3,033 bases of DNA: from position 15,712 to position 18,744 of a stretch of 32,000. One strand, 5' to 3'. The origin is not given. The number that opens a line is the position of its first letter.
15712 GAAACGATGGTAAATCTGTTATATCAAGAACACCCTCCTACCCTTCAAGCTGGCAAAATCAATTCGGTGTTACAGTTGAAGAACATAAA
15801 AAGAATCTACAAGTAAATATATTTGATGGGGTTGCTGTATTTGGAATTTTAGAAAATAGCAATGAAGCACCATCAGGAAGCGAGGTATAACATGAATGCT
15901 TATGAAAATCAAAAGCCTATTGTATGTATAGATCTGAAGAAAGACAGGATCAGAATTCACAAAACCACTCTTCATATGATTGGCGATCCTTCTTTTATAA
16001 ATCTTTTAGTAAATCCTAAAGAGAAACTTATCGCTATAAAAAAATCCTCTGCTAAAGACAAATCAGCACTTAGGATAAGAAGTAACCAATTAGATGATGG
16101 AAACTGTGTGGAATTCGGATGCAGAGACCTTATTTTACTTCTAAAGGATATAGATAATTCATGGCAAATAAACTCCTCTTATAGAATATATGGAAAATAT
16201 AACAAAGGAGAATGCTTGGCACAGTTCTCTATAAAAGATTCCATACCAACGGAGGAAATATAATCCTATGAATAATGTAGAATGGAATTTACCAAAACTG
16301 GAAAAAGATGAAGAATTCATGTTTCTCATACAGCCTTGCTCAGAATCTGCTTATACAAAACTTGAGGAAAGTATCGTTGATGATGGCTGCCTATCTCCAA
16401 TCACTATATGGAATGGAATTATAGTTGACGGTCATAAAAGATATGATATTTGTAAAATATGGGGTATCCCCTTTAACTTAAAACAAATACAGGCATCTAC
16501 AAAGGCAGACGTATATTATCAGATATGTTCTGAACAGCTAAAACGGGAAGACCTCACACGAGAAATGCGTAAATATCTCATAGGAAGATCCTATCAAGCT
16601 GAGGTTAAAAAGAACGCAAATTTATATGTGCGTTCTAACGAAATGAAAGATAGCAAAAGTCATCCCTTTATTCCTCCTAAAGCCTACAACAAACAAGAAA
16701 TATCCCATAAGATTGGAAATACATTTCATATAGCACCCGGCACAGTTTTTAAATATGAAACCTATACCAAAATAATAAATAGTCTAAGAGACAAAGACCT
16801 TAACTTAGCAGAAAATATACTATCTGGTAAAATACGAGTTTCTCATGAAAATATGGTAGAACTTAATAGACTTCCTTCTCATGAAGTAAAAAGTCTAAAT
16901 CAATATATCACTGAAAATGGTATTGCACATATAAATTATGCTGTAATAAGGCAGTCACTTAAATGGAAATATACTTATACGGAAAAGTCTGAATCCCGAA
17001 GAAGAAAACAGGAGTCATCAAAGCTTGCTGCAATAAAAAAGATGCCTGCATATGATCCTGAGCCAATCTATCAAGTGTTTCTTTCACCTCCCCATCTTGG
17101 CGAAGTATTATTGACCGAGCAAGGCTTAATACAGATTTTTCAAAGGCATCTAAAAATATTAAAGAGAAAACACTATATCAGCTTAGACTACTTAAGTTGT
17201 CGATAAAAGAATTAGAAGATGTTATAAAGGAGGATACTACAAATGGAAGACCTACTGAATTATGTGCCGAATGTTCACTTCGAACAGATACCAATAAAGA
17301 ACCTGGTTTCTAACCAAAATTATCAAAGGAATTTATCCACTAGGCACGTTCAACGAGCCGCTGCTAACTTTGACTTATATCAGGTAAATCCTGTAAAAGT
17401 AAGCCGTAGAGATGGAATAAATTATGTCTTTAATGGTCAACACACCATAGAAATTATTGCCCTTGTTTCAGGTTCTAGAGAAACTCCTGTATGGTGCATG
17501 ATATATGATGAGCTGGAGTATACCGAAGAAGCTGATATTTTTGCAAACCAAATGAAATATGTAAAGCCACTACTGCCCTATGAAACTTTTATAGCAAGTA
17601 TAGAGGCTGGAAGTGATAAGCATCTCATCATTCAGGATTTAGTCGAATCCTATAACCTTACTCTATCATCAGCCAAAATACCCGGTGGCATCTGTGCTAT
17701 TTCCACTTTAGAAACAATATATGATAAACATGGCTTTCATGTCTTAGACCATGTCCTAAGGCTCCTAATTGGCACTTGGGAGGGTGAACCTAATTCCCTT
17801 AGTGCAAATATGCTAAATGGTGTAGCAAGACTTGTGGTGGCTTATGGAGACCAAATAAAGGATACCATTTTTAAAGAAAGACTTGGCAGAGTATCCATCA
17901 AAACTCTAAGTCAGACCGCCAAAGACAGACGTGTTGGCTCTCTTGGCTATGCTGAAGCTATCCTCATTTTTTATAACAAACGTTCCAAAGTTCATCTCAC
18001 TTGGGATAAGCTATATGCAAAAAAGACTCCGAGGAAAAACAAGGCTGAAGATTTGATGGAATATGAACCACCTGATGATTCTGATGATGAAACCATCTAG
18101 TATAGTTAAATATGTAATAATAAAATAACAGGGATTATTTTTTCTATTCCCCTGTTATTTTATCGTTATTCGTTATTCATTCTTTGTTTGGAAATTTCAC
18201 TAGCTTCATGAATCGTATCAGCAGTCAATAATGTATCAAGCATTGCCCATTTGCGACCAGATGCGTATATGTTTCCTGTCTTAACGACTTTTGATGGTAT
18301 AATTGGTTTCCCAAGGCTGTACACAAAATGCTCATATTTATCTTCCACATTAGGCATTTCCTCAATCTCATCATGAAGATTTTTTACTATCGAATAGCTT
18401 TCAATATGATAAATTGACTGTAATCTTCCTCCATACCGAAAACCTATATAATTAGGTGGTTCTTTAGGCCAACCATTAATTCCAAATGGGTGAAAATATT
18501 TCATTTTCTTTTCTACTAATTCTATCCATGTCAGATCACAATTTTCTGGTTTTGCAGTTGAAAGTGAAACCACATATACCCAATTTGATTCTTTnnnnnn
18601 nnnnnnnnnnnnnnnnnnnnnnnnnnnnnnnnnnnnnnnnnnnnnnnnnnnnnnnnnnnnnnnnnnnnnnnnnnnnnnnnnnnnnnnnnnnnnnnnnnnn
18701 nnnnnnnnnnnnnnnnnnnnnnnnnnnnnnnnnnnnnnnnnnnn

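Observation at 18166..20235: Candidate undescribed three-gene defence/addiction operon: RHH-zinc-ribbon regulator, membrane-anchored helical protein and PD-(D/E)XK nuclease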

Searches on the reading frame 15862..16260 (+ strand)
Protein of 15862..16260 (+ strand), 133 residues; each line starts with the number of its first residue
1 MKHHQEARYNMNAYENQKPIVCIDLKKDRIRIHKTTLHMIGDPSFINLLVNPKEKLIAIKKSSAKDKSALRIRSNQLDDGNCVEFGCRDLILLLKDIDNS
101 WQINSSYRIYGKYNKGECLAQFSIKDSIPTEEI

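Call 3: search_protein_families(library=pfam, proteins=[window:15862-16260:+], max_evalue=1)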
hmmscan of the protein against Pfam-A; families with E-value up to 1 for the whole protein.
window:15862-16260:+ (133 aa): 0 families

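Call 4: search_protein_families(library=padloc, proteins=[window:15862-16260:+], max_evalue=1)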
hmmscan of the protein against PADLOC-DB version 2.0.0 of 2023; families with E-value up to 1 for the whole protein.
window:15862-16260:+ (133 aa): 0 families

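Call 6: search_protein_families(library=phrogs, proteins=[window:15862-16260:+], max_evalue=0.01)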
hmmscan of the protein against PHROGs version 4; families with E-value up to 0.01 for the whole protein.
window:15862-16260:+ (133 aa): 1 family
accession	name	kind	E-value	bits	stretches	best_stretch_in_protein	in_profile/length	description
phrog_13627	-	unknown function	0.0055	17.9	0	3-34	4-35/55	-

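Call 7: search_protein_families(library=ncbifam, proteins=[window:15862-16260:+], max_evalue=0.01)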
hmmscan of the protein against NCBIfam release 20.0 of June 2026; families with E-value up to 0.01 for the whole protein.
window:15862-16260:+ (133 aa): 0 families

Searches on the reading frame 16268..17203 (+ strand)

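Call 3: search_protein_families(library=pfam, proteins=[window:16268-17203:+], max_evalue=1)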
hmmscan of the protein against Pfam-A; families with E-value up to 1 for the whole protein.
window:16268-17203:+ (312 aa): 0 families

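Call 4: search_protein_families(library=padloc, proteins=[window:16268-17203:+], max_evalue=1)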
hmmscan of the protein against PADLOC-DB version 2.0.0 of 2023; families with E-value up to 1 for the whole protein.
window:16268-17203:+ (312 aa): 0 families

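Call 6: search_protein_families(library=phrogs, proteins=[window:16268-17203:+], max_evalue=0.01)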
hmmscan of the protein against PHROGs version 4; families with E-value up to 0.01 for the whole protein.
window:16268-17203:+ (312 aa): 7 families
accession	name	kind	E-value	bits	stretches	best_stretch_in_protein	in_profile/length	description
phrog_21315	-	unknown function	1.1e-09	38.7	1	19-259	22-221/415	-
phrog_4715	-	DNA, RNA and nucleotide metabolism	0.00011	21.8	1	28-252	170-378/630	ParB-like partition protein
phrog_498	-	other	0.00015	21.5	1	26-72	55-100/633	DNA methyltransferase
phrog_17439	-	unknown function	0.0012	19.3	0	22-108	33-125/240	-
phrog_5475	-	unknown function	0.0026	17.6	1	26-90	23-86/458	-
phrog_620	-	DNA, RNA and nucleotide metabolism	0.0029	18.7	1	25-66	28-70/217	ParB-like partition protein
phrog_2159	-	DNA, RNA and nucleotide metabolism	0.0048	17.3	1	32-62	87-122/365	ParB-like partition protein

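Call 7: search_protein_families(library=ncbifam, proteins=[window:16268-17203:+], max_evalue=0.01)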
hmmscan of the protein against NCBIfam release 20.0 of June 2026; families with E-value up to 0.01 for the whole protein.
window:16268-17203:+ (312 aa): 0 families

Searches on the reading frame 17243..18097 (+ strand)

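Call 3: search_protein_families(library=pfam, proteins=[window:17243-18097:+], max_evalue=1)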
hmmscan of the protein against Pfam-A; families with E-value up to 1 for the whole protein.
window:17243-18097:+ (285 aa): 1 family
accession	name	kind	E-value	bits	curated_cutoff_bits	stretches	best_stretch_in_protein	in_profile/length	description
PF20188.4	DUF6551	-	8e-32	111.1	26.8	1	25-246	4-231/242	Family of unknown function (DUF6551)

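Call 4: search_protein_families(library=padloc, proteins=[window:17243-18097:+], max_evalue=1)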
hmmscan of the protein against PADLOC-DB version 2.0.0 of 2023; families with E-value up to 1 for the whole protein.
window:17243-18097:+ (285 aa): 0 families

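Call 6: search_protein_families(library=phrogs, proteins=[window:17243-18097:+], max_evalue=0.01)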
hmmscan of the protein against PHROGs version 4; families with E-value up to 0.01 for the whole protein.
window:17243-18097:+ (285 aa): 2 families
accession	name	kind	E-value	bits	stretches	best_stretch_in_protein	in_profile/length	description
phrog_1033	-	DNA, RNA and nucleotide metabolism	9.8e-18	66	1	14-266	34-319/334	ParB-like partition protein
phrog_2558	-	unknown function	1.4e-05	25.2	1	15-74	47-106/342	-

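Call 7: search_protein_families(library=ncbifam, proteins=[window:17243-18097:+], max_evalue=0.01)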
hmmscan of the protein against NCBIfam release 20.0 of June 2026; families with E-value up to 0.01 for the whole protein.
window:17243-18097:+ (285 aa): 0 families

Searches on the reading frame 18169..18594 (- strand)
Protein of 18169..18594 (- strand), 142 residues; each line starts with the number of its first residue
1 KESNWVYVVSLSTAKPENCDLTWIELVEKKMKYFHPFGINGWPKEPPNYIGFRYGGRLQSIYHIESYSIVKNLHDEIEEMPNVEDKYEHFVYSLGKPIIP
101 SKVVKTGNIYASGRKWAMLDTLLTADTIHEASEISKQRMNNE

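Call 52: predict_structure(alignment_id=A4)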
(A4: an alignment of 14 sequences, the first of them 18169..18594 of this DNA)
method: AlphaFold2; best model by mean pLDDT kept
length: 142 residues; sequences in the alignment: 14
mean_pLDDT: 91.5   pTM: 0.84
mean pLDDT of the five models: 91.5, 91.2, 89.9, 89.7, 87.2
residues with pLDDT >= 90: 106; 70-90: 33; 50-70: 2; < 50: 1
segments of 3 or more residues with pLDDT < 50: none
pLDDT, mean of each block of 10 residues (from residue 1): 83 89 94 89 88 95 96 95 92 96 92 89 96 92 73
secondary structure, 60 per line:
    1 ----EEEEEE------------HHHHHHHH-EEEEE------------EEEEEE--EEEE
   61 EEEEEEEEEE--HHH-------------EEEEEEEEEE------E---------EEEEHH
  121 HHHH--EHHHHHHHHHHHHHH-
elements in order: E5-10 H23-30 E32-36 E49-54 E57-70 E89-98 E115-118 H119-124 H128-141

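Call 54: fold_search(model_id=the predicted structure, library=pdb)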
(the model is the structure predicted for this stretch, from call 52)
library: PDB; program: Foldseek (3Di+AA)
matches with E <= 10: 456; with E <= 0.001: 0
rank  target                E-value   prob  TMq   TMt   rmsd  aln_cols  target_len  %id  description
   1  5gus_B                5.6e-03  0.98  0.42  0.42   5.0       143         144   12  Crystal structure of ASCH domain from Zymomonas mobilis (released 2017-08-30)
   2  4u8t_D                6.0e-03  0.91  0.36  0.34   6.0       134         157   12  Crystal structure of YTH domain of Zygosaccharomyces rouxii MRB1 protein in complex with N6-Methyladenosine RNA (released 2014-09-10)
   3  5guq_C                6.4e-03  1.00  0.51  0.49   4.9       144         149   12  Crystal structure of ASCH from Zymomonas mobilis (released 2017-08-30)
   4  5y6b_B                7.2e-03  0.99  0.48  0.48   4.8       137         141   14  Crystal structure of ZmASCH Y47F mutant protein from Zymomonas mobilis (released 2018-07-18)
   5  5y6b_A                7.7e-03  0.99  0.47  0.46   5.0       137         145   14  Crystal structure of ZmASCH Y47F mutant protein from Zymomonas mobilis (released 2018-07-18)
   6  5gus_A                9.2e-03  0.98  0.44  0.43   5.0       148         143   11  Crystal structure of ASCH domain from Zymomonas mobilis (released 2017-08-30)
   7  4u8t_A                9.8e-03  0.85  0.36  0.33   6.3       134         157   12  Crystal structure of YTH domain of Zygosaccharomyces rouxii MRB1 protein in complex with N6-Methyladenosine RNA (released 2014-09-10)
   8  6zot_B                1.1e-02  0.89  0.43  0.35  12.2       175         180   14  Crystal structure of YTHDF3 YTH domain in complex with m6A RNA (released 2020-10-28)
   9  4u8t_C                1.1e-02  0.85  0.39  0.37   7.6       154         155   11  Crystal structure of YTH domain of Zygosaccharomyces rouxii MRB1 protein in complex with N6-Methyladenosine RNA (released 2014-09-10)
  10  7a1v_A                1.3e-02  0.85  0.36  0.35   7.1       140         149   16  Crystal structure of YTHDF2 in complex with m1A (released 2021-08-25)
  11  2kku_MODEL_1_A        1.4e-02  0.96  0.43  0.43   6.0       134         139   13  Solution structure of protein af2351 from Archaeoglobus fulgidus. Northeast Structural Genomics Consortium tar (released 2009-07-14)
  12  4u8t_E                1.4e-02  0.84  0.36  0.34   5.9       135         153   12  Crystal structure of YTH domain of Zygosaccharomyces rouxii MRB1 protein in complex with N6-Methyladenosine RNA (released 2014-09-10)
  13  5y6c_A                1.5e-02  0.97  0.37  0.37   6.0       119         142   15  Crystal structure of ZmASCH S128A mutant protein from Zymomonas mobilis (released 2018-07-18)
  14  5y6b_D                1.7e-02  0.98  0.47  0.48   4.7       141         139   13  Crystal structure of ZmASCH Y47F mutant protein from Zymomonas mobilis (released 2018-07-18)
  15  2dp9                  1.9e-02  0.96  0.42  0.47   4.9       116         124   12  Crystal Structure of Conserved Hypothetical Protein TTHA0113 from Thermus thermophilus HB8 (released 2006-11-08)
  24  9u75_D                3.1e-02  0.93  0.38  0.24   5.4       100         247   11  5hmC specific restriction endonuclease Escherichia coli E. coli O157:H7 PD-T4-3 (released 2026-02-11)
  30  9u75_A                4.0e-02  0.87  0.37  0.24   5.1       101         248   13  5hmC specific restriction endonuclease Escherichia coli E. coli O157:H7 PD-T4-3 (released 2026-02-11)
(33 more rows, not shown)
